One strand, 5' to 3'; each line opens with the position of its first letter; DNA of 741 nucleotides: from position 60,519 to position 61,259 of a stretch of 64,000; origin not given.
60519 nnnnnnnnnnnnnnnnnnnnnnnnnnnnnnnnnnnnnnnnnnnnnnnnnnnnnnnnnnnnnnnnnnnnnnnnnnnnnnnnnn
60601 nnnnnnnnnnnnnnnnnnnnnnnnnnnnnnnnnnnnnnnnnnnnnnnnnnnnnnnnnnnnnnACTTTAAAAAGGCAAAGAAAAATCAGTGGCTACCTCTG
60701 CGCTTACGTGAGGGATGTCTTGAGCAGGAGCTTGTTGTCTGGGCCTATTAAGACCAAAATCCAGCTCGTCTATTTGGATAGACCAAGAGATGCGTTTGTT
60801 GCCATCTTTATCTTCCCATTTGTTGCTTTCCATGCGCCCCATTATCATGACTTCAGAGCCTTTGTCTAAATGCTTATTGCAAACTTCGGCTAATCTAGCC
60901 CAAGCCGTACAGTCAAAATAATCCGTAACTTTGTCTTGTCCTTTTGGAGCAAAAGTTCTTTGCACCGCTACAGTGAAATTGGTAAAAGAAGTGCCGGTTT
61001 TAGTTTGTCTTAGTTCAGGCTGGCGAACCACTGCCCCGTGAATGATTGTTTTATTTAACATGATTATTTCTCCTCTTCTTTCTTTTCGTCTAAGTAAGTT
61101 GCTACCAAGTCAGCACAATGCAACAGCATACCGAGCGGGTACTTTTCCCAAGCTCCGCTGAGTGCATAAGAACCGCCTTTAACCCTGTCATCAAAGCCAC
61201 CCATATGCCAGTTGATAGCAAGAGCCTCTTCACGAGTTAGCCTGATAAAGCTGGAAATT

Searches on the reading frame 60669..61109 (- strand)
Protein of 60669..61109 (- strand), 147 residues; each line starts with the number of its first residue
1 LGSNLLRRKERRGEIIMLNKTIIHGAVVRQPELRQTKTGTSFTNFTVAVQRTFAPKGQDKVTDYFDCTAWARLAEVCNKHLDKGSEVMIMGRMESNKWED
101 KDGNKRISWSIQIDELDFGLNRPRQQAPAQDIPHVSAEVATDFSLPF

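Call 91: search_solved_structures(query=window:60669-61109:-, max_evalue=0.01)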
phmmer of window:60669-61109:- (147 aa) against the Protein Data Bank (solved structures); distinct sequences matched with E-value up to 0.01: 39.
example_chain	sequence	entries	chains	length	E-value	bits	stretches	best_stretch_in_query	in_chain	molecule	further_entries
1se8_A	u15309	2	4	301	1.4e-24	89.7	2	18-114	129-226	Single-strand binding protein | Single-stranded DNA-binding protein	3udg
2ihf_A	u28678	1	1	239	1e-21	80.4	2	17-133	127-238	Single-stranded DNA-binding protein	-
5odn_A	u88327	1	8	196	1.5e-21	79.9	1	18-125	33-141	Single-stranded DNA-binding protein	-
2fxq_A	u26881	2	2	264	2.6e-21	79.1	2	17-125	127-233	Single-strand binding protein | Single-stranded DNA-binding protein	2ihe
2cwa_A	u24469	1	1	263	2.6e-21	79.1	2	17-131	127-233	Single-strand binding protein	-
5odp_A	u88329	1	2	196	1.1e-20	77.1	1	18-125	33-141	Single-stranded DNA-binding protein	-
1z9f_A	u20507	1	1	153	4.2e-17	65.4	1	15-125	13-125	Single-strand binding protein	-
6bhx_A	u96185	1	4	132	1.8e-16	63.3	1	16-118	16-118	Single-stranded DNA-binding protein A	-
6bhw_A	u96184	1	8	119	2.2e-16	63.1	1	17-118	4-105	Single-stranded DNA-binding protein A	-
8gw5_A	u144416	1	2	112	8.9e-16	61.1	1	17-118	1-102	Single-stranded DNA-binding protein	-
5xgt_A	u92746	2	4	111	9.7e-16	61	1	17-118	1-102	Single-stranded DNA-binding protein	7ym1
7r4w_A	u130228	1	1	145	2.6e-15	59.6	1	18-136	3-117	Single-stranded DNA-binding protein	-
7d8j_A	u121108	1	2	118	1.9e-14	56.8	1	17-119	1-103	Single-stranded DNA-binding protein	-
5yyu_A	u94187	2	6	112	3.2e-14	56.1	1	17-118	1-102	Single-stranded DNA-binding protein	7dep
3vdy_A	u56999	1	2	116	6.4e-14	55.1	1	17-127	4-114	Single-stranded DNA-binding protein ssbB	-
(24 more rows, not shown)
